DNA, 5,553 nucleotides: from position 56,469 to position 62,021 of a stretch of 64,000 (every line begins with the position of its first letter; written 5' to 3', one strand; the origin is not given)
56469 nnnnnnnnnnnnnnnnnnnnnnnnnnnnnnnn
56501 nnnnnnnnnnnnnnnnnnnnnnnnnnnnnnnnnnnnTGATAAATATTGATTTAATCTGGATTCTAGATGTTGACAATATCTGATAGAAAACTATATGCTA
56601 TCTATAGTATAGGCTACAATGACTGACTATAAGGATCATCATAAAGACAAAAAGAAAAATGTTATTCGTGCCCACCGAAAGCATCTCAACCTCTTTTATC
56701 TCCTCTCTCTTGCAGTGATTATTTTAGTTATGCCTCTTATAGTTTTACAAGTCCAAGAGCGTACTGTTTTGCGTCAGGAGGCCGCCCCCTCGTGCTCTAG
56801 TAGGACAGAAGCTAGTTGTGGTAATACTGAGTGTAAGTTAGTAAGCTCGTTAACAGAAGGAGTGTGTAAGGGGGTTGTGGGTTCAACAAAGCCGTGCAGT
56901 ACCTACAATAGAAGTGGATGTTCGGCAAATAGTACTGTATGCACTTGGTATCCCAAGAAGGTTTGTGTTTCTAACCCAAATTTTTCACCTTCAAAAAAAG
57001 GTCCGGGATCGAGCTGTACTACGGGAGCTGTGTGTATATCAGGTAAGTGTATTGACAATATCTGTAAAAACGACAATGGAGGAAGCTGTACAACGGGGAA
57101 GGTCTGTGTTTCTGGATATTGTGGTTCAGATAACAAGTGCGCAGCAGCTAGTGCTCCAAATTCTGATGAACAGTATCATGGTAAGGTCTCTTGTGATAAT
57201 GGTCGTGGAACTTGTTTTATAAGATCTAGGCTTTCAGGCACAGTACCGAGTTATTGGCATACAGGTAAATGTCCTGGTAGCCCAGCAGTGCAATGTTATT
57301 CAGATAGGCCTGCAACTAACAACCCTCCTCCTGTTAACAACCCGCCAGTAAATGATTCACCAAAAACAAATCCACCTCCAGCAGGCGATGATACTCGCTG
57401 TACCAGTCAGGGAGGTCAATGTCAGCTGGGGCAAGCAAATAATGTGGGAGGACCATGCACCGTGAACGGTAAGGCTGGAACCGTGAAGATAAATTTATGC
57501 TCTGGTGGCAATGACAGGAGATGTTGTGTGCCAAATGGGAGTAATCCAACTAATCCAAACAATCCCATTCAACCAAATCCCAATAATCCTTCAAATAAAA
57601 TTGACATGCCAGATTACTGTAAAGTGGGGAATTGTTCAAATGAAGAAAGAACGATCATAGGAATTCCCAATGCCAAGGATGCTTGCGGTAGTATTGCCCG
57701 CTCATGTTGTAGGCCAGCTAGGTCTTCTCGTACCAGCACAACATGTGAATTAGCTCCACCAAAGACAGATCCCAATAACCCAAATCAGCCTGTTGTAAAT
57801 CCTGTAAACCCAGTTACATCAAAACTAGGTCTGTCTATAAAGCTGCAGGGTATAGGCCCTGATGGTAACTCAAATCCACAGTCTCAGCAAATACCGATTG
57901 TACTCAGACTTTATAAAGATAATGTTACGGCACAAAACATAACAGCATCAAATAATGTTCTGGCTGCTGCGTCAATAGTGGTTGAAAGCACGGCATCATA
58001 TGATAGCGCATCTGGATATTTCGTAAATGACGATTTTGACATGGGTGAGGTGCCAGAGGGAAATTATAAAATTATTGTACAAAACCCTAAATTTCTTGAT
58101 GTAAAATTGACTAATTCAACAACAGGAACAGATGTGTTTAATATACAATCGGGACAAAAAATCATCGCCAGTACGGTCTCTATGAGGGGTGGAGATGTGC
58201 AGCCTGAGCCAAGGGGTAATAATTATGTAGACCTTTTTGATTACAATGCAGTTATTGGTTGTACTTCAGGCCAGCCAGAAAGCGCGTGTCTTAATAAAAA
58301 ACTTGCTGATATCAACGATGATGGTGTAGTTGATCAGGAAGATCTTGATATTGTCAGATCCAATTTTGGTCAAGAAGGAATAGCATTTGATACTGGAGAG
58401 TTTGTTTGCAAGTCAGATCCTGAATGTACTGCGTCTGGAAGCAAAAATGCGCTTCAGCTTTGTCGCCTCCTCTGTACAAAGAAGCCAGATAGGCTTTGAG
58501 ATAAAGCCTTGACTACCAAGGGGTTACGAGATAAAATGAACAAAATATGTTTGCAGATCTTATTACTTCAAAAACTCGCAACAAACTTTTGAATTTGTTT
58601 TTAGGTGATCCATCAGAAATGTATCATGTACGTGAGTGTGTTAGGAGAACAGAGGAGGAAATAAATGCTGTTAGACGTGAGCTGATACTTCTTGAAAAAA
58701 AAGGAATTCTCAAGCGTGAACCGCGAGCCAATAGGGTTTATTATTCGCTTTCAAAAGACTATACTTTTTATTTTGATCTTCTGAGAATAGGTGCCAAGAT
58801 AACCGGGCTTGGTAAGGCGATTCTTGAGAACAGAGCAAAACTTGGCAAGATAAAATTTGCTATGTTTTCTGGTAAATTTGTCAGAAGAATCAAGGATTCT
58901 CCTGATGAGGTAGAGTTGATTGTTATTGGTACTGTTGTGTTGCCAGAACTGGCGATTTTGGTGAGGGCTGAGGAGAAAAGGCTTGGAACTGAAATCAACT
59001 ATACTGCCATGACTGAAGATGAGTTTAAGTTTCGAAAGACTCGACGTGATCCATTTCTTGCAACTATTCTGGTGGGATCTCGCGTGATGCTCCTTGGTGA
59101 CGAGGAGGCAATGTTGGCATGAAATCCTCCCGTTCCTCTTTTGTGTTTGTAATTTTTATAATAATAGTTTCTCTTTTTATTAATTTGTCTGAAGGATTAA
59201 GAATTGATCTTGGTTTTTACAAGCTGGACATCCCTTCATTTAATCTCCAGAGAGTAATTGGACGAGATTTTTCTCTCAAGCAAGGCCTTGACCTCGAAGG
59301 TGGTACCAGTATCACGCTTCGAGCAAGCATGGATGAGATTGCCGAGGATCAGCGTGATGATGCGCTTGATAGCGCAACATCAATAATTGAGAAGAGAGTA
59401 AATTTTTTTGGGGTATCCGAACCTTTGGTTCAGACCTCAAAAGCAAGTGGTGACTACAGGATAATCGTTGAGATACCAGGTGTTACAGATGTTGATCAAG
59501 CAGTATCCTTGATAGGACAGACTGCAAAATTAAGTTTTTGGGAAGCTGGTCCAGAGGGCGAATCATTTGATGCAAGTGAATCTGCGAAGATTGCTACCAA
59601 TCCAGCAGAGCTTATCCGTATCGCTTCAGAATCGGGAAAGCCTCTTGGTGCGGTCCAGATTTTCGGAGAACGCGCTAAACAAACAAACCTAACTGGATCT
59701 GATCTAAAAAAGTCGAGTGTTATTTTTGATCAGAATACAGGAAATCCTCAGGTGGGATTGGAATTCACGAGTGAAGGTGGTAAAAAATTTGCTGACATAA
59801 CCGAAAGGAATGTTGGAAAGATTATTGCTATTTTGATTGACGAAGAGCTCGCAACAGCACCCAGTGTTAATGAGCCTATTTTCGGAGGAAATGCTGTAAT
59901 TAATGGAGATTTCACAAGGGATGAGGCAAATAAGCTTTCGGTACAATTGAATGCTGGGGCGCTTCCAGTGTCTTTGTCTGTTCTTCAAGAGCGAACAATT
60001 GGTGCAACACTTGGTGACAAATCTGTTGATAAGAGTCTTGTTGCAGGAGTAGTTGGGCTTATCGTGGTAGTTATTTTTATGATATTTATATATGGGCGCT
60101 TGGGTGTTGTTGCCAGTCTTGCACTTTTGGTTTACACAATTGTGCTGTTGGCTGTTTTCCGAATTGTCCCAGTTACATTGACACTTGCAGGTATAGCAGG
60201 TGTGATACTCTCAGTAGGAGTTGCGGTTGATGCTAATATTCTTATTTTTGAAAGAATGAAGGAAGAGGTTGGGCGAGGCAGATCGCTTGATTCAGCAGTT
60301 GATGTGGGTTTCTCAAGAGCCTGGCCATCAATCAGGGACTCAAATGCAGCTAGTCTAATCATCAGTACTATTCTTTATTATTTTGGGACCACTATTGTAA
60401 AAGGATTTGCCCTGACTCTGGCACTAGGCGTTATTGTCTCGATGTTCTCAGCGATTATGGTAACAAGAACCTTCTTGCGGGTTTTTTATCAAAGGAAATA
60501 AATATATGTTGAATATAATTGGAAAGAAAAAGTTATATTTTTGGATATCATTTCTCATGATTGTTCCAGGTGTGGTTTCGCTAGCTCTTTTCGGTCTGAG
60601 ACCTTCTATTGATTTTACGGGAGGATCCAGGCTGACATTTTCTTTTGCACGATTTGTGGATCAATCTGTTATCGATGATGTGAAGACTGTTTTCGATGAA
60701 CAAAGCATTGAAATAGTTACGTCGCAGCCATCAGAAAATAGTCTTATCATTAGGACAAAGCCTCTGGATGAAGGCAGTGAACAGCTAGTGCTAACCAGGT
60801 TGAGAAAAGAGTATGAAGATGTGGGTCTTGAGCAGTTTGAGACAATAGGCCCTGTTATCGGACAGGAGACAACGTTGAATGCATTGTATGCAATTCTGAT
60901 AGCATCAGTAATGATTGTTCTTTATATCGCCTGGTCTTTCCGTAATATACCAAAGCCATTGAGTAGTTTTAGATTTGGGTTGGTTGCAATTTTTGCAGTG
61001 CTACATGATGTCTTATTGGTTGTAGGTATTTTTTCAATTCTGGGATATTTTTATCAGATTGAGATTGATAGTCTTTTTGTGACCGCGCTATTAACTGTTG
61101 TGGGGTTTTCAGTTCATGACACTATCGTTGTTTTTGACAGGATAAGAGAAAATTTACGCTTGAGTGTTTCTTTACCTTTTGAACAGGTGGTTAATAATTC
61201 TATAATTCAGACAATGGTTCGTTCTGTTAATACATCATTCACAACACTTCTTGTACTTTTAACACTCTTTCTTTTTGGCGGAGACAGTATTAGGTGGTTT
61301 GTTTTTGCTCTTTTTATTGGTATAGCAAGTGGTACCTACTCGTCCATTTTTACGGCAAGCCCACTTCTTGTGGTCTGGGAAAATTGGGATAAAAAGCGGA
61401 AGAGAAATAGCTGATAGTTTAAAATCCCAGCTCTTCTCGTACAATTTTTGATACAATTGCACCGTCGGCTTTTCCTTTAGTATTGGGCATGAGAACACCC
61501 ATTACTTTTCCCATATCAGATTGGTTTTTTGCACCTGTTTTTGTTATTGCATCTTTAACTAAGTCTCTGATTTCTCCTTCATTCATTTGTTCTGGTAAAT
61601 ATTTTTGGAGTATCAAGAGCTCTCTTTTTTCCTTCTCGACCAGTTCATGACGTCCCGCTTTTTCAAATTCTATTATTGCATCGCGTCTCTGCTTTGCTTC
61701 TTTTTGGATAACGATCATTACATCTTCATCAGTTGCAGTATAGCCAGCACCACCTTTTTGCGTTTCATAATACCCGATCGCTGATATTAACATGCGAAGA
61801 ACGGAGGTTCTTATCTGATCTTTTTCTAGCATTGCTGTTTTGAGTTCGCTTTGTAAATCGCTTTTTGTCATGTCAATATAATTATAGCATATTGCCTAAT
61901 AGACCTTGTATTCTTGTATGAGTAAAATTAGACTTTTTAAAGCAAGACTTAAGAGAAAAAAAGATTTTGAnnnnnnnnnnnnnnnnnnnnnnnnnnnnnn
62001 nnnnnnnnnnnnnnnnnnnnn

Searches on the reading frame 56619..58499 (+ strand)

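Call 10: search_protein_families(library=pfam, proteins=[window:56619-58499:+], max_evalue=0.001)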
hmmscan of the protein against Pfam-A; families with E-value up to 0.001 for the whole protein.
window:56619-58499:+ (626 aa): 1 family
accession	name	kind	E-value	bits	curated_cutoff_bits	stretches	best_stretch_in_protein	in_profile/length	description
PF00404.24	Dockerin_1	-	0.00078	20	22.9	0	533-580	6-53/57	Dockerin type I domain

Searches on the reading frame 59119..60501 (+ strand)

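Call 10: search_protein_families(library=pfam, proteins=[window:59119-60501:+], max_evalue=0.001)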
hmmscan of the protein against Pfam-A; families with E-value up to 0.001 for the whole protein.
window:59119-60501:+ (460 aa): 5 families
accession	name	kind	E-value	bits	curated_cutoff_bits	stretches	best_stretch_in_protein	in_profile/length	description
PF22599.2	SecDF_P1_head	-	5.1e-31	107.4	27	1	187-284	17-114/114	SecDF, P1 head subdomain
PF21760.3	SecD_1st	-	2.3e-19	69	27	1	84-142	2-57/60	Protein translocase subunit SecDF, P1 domain, N-terminal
PF02355.23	SecD_SecF_C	-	7.1e-13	48.8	20.5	1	285-456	12-186/189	Protein export membrane protein SecD/SecF, C-terminal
PF03176.21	MMPL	-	3.8e-06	26.5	20.5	1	305-447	144-293/333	MMPL family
PF07549.19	Sec_GG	-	0.00047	20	20.3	0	53-72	8-27/28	SecD/SecF GG Motif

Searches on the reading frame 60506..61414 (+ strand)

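Call 10: search_protein_families(library=pfam, proteins=[window:60506-61414:+], max_evalue=0.001)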
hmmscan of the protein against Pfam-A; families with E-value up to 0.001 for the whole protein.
window:60506-61414:+ (302 aa): 2 families
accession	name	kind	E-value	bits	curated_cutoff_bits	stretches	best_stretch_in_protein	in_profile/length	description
PF02355.23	SecD_SecF_C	-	4.1e-56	189.8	20.5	1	100-293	7-188/189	Protein export membrane protein SecD/SecF, C-terminal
PF07549.19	Sec_GG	-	1.2e-05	25.1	20.3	1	24-47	1-24/28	SecD/SecF GG Motif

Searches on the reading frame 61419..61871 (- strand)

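Call 72: search_protein_families(library=pfam, proteins=[window:61419-61871:-], max_evalue=0.001)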
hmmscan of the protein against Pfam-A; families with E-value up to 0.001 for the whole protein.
window:61419-61871:- (150 aa): 2 families
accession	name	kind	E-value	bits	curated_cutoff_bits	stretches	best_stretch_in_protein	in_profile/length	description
PF09424.15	YqeY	-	7e-48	162.8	27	1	4-148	2-143/143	Yqey-like protein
PF02637.23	GatB_Yqey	-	1.2e-05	25.6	27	1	77-148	69-148/148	GatB domain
